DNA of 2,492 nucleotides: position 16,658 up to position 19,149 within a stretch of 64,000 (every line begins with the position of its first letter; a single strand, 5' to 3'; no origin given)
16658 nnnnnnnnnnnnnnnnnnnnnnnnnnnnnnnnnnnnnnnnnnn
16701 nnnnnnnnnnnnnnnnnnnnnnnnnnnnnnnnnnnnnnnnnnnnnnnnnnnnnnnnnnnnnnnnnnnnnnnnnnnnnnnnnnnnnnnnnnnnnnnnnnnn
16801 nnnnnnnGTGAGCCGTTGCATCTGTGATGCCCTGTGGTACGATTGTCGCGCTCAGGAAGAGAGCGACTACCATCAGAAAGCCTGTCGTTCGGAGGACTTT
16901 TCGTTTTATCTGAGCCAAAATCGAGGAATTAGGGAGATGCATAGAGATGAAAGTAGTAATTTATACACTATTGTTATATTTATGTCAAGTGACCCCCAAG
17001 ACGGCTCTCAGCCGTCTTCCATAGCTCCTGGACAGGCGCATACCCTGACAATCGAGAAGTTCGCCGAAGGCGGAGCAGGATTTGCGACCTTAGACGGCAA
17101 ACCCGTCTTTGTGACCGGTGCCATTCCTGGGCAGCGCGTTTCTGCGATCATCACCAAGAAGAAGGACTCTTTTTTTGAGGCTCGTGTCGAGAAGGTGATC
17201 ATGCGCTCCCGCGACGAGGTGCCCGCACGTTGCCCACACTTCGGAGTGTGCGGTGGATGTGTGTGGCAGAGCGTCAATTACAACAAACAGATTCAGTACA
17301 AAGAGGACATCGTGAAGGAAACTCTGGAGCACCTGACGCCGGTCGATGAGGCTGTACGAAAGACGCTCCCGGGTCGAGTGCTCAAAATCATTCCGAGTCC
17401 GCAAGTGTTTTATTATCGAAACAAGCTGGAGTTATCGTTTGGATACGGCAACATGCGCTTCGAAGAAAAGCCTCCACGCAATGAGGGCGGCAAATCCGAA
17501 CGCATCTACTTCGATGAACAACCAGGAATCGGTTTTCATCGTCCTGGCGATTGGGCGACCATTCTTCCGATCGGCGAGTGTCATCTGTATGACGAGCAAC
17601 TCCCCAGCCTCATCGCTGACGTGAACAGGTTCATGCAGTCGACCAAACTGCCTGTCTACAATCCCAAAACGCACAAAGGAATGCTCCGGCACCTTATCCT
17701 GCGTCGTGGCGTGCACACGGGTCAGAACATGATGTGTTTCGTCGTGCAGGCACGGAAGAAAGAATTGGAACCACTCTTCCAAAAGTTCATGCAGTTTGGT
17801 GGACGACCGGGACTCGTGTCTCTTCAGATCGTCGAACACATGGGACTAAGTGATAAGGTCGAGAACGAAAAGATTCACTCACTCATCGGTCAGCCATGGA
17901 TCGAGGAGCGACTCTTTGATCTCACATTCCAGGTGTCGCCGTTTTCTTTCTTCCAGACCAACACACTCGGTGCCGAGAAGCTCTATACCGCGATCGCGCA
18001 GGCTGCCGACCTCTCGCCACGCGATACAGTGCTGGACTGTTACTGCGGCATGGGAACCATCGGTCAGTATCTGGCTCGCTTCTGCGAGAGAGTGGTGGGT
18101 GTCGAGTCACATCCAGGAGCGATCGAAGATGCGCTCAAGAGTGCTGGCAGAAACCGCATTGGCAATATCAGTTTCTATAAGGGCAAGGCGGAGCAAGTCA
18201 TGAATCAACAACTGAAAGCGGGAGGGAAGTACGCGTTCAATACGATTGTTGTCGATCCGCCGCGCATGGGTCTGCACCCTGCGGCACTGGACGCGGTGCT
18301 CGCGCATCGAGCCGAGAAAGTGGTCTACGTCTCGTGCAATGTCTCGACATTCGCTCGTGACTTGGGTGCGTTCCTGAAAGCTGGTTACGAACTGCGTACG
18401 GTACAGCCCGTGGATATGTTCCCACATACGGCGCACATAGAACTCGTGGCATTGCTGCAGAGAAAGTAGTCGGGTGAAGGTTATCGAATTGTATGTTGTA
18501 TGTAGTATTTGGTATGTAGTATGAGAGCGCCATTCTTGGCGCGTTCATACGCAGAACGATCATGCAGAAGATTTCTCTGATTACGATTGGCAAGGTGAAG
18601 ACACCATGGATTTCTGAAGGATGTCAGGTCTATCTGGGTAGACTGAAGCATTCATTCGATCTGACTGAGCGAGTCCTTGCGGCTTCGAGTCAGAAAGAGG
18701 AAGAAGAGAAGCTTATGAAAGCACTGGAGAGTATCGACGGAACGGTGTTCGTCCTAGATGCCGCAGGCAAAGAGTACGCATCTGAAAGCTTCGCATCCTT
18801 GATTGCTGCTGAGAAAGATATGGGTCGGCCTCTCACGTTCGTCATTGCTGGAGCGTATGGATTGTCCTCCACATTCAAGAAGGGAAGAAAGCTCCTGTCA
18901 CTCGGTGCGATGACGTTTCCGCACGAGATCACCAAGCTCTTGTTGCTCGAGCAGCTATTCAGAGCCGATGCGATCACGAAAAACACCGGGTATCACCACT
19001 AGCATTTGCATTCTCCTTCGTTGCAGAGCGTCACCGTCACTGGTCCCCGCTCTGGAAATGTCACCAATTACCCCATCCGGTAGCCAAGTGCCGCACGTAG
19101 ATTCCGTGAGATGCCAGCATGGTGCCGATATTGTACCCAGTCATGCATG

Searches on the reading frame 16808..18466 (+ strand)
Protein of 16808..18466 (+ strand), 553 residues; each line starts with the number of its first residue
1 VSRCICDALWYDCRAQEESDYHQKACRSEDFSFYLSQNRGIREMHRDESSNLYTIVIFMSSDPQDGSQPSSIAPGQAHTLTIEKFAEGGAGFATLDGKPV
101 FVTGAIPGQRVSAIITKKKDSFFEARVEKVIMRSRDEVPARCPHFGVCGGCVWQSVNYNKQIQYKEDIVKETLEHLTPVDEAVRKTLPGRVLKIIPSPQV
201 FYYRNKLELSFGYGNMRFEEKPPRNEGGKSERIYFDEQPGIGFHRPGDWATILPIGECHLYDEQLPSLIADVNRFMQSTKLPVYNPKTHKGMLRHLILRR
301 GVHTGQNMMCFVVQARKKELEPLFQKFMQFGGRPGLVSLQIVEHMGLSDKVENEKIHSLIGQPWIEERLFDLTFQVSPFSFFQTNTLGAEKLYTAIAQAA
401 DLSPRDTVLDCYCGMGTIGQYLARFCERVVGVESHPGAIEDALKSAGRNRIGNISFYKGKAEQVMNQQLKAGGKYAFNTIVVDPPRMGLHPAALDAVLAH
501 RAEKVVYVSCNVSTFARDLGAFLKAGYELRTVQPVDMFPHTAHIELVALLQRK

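Call 58: search_protein_families(library=pfam, proteins=[window:16808-18466:+], max_evalue=0.001)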
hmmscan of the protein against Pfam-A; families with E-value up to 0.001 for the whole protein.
window:16808-18466:+ (553 aa): 6 families
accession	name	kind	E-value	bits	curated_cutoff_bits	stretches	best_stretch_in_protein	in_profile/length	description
PF05958.17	tRNA_U5-meth_tr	-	1e-20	74.6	23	1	373-553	171-357/357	tRNA (Uracil-5-)-methyltransferase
PF13847.12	Methyltransf_31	-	1.4e-07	31.7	27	1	405-481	4-79/145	Methyltransferase domain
PF13649.12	Methyltransf_25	-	6e-06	27.3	27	1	408-465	1-59/97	Methyltransferase domain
PF03602.21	Cons_hypoth95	-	0.0003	21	24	1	399-486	39-123/182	Conserved hypothetical protein 95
PF00398.26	RrnaAD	-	0.00036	20.1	24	1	382-436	8-62/263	Ribosomal RNA adenine dimethylase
PF01555.25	N6_N4_Mtase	-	0.00061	20.2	26.7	0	403-442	180-219/221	DNA methylase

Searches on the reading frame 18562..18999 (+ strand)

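Call 58: search_protein_families(library=pfam, proteins=[window:18562-18999:+], max_evalue=0.001)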
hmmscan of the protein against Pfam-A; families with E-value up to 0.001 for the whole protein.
window:18562-18999:+ (146 aa): 1 family
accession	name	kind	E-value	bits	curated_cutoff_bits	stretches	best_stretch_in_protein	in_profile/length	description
PF02590.22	SPOUT_MTase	-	1.4e-34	119.8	27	1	3-145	2-154/154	Predicted SPOUT methyltransferase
